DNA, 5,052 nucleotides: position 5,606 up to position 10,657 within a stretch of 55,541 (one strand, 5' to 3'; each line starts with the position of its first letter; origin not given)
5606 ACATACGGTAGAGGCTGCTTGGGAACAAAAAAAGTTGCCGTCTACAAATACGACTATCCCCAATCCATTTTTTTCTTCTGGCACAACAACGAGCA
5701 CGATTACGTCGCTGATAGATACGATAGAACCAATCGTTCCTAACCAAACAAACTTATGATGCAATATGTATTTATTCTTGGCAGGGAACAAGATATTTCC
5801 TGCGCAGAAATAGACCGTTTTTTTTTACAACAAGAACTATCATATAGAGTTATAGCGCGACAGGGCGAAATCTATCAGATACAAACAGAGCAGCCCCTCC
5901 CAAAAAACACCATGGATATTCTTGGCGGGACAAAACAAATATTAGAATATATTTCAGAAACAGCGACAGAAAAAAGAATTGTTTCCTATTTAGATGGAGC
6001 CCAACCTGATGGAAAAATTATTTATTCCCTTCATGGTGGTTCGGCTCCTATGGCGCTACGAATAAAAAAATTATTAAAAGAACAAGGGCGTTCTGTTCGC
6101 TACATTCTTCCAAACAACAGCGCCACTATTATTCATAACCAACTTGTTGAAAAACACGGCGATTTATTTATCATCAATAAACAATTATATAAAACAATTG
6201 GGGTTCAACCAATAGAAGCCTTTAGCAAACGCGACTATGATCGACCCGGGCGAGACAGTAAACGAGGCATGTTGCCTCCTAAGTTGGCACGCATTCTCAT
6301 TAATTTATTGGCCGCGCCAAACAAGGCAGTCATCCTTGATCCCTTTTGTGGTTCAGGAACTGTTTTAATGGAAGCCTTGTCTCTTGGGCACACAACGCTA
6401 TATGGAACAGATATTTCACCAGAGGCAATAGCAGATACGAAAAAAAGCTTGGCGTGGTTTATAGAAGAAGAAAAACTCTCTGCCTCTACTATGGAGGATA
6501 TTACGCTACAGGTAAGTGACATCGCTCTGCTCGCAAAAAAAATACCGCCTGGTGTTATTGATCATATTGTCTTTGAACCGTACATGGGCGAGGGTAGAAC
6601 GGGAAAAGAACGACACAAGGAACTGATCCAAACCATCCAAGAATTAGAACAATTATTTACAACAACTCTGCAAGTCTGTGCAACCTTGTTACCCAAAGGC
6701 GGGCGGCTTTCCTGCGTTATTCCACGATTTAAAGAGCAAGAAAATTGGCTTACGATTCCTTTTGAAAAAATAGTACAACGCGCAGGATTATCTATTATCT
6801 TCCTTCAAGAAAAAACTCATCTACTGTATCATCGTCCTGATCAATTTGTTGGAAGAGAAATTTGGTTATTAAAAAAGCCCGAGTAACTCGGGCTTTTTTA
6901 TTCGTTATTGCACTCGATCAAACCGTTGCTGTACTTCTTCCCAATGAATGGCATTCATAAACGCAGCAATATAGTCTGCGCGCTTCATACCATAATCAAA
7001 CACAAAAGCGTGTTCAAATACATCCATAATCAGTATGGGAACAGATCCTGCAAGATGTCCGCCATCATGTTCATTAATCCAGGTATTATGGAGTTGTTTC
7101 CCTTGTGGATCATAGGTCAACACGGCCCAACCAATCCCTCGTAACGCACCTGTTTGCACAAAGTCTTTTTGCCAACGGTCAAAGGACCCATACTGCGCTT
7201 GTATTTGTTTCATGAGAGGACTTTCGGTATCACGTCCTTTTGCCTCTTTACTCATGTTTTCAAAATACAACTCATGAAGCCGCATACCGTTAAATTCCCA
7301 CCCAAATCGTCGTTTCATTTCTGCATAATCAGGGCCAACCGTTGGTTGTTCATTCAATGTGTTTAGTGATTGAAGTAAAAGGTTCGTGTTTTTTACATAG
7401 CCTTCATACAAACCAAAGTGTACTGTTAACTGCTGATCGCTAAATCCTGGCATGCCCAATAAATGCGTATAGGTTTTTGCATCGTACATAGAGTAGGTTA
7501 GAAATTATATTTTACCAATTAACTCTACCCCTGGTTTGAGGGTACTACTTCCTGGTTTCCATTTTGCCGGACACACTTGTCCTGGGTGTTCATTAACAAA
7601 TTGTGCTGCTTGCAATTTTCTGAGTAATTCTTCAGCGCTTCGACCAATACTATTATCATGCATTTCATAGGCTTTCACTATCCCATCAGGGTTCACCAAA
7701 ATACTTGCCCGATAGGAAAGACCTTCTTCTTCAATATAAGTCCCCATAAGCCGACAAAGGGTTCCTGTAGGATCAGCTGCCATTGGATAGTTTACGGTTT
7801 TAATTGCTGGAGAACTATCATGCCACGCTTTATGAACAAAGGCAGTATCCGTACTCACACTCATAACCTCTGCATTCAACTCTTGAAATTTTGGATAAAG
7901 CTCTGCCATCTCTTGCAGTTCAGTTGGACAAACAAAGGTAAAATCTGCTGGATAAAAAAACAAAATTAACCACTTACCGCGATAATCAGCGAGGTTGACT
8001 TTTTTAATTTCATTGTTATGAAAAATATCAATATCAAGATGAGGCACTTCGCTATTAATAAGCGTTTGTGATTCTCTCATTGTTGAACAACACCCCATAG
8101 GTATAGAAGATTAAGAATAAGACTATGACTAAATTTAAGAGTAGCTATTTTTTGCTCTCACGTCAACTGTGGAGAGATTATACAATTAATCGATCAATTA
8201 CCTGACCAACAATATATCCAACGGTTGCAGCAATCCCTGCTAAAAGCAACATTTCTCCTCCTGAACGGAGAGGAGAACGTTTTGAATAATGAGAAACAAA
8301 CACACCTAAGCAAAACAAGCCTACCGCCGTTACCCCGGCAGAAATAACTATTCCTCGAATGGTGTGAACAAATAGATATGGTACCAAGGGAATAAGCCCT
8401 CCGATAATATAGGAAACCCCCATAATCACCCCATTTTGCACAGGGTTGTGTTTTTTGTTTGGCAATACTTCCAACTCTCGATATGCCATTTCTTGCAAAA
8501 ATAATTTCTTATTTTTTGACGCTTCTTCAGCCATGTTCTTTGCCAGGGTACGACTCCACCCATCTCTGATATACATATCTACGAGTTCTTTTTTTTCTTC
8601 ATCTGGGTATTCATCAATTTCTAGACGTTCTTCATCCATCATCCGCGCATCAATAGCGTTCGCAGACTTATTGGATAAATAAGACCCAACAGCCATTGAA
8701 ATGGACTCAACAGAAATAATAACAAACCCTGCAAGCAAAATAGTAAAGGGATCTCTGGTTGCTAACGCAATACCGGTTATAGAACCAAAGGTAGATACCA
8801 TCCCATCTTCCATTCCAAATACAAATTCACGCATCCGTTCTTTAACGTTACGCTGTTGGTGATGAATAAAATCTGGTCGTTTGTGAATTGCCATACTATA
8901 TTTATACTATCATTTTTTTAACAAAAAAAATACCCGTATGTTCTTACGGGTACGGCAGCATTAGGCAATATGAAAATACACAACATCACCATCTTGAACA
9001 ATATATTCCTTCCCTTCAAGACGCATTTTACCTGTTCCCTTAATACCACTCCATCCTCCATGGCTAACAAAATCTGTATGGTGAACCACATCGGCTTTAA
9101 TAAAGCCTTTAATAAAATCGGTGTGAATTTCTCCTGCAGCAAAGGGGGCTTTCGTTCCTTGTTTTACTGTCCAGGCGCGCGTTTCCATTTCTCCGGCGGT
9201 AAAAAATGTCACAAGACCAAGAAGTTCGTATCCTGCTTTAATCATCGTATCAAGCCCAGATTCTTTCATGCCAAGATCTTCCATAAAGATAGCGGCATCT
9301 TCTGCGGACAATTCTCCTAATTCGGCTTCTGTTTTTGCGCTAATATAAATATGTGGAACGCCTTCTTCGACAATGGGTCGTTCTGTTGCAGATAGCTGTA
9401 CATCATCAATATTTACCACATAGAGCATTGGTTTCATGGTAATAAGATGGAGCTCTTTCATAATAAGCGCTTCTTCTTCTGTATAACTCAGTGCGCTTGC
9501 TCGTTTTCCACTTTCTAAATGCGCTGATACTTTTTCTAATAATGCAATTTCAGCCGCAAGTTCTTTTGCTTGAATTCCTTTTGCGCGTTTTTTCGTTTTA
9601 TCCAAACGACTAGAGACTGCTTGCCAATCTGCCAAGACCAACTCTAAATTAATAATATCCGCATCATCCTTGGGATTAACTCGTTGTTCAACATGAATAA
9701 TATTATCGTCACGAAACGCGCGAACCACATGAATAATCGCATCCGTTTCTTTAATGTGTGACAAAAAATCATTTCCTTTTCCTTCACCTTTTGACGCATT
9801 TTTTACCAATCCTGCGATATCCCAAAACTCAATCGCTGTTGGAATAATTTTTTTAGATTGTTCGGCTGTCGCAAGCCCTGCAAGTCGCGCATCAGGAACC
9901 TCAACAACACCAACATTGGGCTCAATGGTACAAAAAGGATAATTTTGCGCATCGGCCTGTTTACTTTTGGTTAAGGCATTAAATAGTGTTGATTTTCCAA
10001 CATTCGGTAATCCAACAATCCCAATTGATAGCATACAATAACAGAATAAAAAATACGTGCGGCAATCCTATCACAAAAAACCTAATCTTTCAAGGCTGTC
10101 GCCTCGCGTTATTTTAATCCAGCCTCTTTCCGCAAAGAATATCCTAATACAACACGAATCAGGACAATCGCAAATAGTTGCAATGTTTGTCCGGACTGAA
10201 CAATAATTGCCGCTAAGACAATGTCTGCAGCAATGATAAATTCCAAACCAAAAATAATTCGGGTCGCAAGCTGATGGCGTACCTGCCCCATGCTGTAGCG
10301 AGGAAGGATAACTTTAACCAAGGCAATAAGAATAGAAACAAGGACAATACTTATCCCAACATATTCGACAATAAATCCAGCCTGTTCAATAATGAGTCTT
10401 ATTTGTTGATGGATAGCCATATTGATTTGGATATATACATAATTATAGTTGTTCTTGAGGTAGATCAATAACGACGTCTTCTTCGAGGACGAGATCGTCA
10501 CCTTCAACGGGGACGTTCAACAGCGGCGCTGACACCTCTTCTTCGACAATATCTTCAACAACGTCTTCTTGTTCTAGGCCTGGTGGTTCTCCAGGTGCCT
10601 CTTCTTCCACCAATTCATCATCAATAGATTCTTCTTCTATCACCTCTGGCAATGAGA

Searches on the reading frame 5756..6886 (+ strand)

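Call 8: search_protein_families(library=pfam, proteins=[window:5756-6886:+], max_evalue=0.001)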
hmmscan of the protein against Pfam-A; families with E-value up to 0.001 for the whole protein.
window:5756-6886:+ (376 aa): 5 families
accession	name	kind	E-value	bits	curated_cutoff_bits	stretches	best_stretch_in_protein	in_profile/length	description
PF01555.25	N6_N4_Mtase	-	1.7e-09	38.4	26.7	1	170-229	163-220/221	DNA methylase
PF01170.24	UPF0020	-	1.2e-08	35.4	22.3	1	168-214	7-53/197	RMKL-like, methyltransferase domain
PF13847.12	Methyltransf_31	-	9.8e-06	25.8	27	1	191-304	5-104/145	Methyltransferase domain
PF03602.21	Cons_hypoth95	-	0.00037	20.7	24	1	189-240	41-92/182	Conserved hypothetical protein 95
PF13649.12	Methyltransf_25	-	0.00055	21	27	0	193-233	1-42/97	Methyltransferase domain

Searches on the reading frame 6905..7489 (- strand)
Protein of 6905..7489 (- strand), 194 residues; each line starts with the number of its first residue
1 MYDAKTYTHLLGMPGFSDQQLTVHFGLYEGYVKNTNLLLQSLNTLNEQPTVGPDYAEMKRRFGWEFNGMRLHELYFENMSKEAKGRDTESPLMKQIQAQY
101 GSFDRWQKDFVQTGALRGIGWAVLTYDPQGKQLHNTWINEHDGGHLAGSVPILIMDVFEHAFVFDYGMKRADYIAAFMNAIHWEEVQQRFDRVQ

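Call 8: search_protein_families(library=pfam, proteins=[window:6905-7489:-], max_evalue=0.001)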
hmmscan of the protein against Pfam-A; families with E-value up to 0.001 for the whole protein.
window:6905-7489:- (194 aa): 2 families
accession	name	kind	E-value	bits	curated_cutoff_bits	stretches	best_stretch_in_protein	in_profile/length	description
PF02777.23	Sod_Fe_C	-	2.9e-28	98.3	20.9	1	90-189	3-102/102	Iron/manganese superoxide dismutases, C-terminal domain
PF00081.27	Sod_Fe_N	-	5.1e-05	24.1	27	1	14-80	16-82/82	Iron/manganese superoxide dismutases, alpha-hairpin domain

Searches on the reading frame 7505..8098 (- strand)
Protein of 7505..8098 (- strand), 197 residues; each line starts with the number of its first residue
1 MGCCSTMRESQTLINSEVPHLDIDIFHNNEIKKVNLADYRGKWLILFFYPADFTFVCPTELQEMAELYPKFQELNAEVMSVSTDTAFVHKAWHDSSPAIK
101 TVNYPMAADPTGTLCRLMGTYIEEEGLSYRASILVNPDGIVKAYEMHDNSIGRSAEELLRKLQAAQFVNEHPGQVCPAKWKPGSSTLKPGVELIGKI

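Call 8: search_protein_families(library=pfam, proteins=[window:7505-8098:-], max_evalue=0.001)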
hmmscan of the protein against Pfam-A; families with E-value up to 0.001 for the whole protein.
window:7505-8098:- (197 aa): 4 families
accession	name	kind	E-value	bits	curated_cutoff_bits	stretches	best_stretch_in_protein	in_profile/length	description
PF00578.27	AhpC-TSA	-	3.6e-36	124.3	26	1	18-143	5-123/124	AhpC/TSA family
PF08534.16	Redoxin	-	7.4e-17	61.9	26.6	1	28-151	15-138/148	Redoxin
PF10417.14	1-cysPrx_C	-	3e-06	27.5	21.1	1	164-189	1-29/41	C-terminal domain of 1-Cys peroxiredoxin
PF02630.20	SCO1-SenC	-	5.2e-05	23.7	22.8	1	28-81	8-61/134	SCO1/SenC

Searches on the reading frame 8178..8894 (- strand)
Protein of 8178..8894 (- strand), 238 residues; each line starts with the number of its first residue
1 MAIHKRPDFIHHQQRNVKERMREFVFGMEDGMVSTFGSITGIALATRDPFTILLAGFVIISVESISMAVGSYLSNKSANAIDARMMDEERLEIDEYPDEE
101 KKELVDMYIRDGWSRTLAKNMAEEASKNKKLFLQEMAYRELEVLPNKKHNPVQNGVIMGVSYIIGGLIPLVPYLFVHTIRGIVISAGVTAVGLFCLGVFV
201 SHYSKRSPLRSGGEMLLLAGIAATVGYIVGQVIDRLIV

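Call 8: search_protein_families(library=pfam, proteins=[window:8178-8894:-], max_evalue=0.001)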
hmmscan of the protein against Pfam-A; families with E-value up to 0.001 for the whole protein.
window:8178-8894:- (238 aa): 1 family
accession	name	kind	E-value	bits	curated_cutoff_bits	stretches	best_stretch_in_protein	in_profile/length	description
PF01988.24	VIT1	-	6e-57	193.3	28.1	1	21-231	1-214/214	VIT family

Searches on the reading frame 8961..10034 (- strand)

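Call 9: search_protein_families(library=pfam, proteins=[window:8961-10034:-], max_evalue=0.001)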
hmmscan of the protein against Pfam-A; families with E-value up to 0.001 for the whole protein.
window:8961-10034:- (357 aa): 3 families
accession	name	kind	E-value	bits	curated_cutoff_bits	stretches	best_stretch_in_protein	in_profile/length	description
PF06071.19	YchF-GTPase_C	-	7.3e-34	116.2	27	1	274-356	1-83/84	Protein of unknown function (DUF933)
PF01926.29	MMR_HSR1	-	2.2e-23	82.9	21.9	1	4-117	2-94/113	50S ribosome-binding GTPase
PF02421.24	FeoB_N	-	1.1e-08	35.2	27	1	4-48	3-46/156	Ferrous iron transport protein B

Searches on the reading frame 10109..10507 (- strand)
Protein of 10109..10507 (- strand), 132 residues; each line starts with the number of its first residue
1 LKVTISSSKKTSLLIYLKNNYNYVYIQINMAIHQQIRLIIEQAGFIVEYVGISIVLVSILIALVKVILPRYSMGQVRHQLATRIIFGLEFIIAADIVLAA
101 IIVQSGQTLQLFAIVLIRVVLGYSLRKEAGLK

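Call 9: search_protein_families(library=pfam, proteins=[window:10109-10507:-], max_evalue=0.001)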
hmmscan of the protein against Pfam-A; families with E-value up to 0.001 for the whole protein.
window:10109-10507:- (132 aa): 1 family
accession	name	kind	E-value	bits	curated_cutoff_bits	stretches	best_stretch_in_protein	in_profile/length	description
PF07784.16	DUF1622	-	3.4e-13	49.8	24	1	58-128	5-77/78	Protein of unknown function (DUF1622)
